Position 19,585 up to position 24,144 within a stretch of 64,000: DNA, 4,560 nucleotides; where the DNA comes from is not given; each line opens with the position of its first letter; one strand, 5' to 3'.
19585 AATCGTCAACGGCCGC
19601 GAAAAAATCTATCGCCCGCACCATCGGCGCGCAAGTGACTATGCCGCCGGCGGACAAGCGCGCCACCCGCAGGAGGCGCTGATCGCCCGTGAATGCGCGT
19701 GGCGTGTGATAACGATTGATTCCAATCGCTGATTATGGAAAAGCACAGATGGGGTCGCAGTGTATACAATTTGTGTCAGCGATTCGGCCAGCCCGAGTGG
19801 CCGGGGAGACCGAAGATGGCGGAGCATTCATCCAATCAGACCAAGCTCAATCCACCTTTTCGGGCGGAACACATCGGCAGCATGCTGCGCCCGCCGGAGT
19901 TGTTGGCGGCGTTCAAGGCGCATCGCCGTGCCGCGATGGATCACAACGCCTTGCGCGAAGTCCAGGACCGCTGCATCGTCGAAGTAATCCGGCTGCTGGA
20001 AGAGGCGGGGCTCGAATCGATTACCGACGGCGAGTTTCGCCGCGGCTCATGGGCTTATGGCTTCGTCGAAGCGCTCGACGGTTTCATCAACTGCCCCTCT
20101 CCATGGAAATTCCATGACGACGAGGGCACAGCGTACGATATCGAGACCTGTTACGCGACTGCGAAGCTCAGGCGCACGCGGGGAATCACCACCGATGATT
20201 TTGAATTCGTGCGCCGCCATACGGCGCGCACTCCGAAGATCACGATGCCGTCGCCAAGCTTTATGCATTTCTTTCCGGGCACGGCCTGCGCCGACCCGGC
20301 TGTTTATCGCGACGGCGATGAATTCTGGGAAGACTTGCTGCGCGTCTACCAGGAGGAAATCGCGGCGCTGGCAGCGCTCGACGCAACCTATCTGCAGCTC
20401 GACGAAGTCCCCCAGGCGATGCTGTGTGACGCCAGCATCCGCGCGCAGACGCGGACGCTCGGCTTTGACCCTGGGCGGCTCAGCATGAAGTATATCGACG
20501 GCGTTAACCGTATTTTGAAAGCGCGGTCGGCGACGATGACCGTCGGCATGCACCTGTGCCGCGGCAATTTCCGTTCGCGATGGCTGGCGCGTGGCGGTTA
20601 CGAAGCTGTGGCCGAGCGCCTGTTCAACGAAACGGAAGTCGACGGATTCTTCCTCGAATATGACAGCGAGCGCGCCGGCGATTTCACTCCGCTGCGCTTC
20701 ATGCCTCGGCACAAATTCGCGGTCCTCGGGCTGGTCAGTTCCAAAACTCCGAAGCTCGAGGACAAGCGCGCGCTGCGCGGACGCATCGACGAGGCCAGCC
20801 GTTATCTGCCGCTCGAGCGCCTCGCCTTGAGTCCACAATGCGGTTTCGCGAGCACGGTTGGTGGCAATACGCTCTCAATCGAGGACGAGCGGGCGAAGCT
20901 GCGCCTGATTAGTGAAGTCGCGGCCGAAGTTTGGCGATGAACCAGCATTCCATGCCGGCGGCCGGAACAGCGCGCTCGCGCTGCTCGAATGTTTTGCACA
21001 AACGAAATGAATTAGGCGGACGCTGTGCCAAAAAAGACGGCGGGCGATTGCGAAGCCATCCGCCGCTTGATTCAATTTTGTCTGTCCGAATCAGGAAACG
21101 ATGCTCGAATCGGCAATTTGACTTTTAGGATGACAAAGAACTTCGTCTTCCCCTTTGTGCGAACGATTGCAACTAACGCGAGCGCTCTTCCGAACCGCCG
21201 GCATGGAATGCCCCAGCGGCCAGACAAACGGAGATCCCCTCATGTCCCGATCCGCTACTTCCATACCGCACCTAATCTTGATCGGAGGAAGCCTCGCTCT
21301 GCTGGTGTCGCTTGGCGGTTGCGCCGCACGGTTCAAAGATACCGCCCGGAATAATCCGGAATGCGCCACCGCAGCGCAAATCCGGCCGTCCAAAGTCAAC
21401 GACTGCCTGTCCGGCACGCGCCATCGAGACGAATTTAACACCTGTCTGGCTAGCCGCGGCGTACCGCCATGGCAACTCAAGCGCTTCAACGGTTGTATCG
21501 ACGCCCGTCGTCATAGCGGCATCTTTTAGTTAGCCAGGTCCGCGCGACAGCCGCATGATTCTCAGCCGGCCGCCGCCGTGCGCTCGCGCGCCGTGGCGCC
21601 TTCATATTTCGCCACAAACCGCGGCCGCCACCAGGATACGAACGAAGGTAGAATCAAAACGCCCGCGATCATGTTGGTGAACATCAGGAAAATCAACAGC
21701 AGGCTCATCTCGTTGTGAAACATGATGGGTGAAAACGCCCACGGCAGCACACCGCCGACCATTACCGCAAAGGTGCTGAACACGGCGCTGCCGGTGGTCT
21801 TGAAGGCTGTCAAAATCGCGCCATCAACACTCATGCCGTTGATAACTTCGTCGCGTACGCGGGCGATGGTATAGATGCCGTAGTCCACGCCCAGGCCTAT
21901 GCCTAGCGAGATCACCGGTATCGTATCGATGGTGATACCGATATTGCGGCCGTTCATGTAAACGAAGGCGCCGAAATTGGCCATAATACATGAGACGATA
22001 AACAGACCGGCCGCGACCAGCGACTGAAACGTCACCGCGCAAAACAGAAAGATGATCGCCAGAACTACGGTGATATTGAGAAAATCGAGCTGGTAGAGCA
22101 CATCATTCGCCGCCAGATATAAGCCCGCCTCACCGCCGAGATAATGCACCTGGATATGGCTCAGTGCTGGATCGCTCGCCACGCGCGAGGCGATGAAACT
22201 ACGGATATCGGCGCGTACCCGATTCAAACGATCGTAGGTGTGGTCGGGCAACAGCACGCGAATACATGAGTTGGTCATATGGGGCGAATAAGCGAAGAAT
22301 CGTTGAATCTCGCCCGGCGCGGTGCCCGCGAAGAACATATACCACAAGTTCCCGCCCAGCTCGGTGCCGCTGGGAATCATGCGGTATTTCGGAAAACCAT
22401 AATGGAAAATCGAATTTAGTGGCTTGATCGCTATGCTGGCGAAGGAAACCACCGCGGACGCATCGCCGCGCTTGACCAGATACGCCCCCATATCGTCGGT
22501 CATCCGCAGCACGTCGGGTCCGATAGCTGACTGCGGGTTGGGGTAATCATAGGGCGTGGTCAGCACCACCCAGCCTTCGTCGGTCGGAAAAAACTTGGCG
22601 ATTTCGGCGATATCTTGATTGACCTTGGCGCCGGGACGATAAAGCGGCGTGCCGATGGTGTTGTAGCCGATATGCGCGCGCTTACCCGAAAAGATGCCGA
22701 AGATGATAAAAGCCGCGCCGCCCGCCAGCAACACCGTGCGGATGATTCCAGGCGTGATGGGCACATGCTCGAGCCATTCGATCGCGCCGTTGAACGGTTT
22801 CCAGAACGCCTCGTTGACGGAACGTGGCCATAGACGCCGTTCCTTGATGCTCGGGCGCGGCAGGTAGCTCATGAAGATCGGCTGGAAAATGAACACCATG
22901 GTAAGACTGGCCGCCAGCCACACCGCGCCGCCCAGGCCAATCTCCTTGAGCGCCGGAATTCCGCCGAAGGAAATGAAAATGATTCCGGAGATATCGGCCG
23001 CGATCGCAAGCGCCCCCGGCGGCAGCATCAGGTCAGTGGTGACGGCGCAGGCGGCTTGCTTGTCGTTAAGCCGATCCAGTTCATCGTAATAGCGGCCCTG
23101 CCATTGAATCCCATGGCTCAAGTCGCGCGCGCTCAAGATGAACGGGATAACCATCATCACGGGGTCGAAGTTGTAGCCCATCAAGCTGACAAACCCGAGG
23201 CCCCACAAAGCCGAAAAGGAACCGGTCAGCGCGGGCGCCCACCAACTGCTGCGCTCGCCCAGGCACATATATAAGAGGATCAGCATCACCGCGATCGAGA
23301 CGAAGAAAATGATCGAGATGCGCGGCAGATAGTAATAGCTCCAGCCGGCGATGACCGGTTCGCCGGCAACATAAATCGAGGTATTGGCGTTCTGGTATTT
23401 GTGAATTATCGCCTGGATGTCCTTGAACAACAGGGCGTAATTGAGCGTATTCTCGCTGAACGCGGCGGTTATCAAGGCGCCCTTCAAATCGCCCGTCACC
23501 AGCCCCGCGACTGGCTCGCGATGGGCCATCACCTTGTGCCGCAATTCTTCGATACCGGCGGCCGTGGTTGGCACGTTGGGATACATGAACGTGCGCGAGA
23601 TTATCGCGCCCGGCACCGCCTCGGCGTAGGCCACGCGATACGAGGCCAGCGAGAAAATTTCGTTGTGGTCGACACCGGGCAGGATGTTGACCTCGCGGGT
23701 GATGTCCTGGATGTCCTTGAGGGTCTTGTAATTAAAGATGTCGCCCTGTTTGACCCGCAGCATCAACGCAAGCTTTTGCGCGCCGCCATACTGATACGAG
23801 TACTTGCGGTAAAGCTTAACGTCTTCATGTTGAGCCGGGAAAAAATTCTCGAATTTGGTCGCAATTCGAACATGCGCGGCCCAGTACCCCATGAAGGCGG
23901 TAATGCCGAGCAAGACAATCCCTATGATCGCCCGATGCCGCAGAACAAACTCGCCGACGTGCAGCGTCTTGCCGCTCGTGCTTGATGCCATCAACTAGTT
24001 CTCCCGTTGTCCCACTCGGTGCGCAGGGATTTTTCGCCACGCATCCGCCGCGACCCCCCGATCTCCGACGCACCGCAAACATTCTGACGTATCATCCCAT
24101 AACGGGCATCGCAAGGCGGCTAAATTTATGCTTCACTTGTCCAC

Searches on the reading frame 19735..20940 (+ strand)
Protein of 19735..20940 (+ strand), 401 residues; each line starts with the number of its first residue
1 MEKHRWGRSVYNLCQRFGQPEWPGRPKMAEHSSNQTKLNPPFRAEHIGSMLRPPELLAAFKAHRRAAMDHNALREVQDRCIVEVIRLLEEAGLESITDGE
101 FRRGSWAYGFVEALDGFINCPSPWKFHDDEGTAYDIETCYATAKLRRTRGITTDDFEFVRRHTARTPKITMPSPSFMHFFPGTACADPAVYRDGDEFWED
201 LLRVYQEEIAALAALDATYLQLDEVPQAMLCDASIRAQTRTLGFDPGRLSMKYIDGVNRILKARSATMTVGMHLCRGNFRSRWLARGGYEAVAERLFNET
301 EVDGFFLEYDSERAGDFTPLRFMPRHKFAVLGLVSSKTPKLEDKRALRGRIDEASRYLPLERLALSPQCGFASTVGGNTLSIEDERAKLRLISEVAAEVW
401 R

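Call 64: search_protein_families(library=pfam, proteins=[window:19735-20940:+], max_evalue=0.00001)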
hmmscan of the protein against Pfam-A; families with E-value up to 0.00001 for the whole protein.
window:19735-20940:+ (401 aa): 1 family
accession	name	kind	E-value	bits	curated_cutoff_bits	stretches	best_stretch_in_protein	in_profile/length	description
PF01717.24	Meth_synt_2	-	1.1e-06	28.6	21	0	299-375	231-307/324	Cobalamin-independent synthase, Catalytic domain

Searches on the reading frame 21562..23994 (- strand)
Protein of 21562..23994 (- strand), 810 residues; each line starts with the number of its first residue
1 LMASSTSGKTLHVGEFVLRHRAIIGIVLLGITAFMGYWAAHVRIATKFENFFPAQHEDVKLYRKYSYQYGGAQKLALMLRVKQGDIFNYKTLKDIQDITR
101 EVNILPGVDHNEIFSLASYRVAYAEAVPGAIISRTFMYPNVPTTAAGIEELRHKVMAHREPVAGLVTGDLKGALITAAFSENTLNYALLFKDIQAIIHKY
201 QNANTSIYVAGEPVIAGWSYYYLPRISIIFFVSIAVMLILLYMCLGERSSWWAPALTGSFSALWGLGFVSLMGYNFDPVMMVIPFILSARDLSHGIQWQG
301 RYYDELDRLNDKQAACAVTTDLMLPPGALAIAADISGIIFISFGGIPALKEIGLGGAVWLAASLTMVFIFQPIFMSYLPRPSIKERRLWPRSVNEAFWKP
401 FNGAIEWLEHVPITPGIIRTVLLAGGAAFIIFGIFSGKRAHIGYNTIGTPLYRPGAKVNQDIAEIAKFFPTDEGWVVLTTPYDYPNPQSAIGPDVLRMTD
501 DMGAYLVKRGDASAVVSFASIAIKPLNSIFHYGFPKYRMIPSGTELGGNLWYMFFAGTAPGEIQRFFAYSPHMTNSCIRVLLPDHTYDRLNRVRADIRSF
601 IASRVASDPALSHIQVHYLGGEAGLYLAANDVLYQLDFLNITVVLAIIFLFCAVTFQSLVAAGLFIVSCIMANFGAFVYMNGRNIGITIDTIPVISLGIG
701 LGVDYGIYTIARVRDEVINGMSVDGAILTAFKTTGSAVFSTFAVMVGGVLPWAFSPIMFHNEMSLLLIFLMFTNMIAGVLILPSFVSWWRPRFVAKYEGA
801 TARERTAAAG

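Call 64: search_protein_families(library=pfam, proteins=[window:21562-23994:-], max_evalue=0.00001)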
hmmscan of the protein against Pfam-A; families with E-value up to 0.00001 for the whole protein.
window:21562-23994:- (810 aa): 1 family
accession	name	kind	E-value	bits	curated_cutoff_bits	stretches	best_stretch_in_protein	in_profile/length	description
PF03176.21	MMPL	-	6.1e-16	58.7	20.5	1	598-774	111-287/333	MMPL family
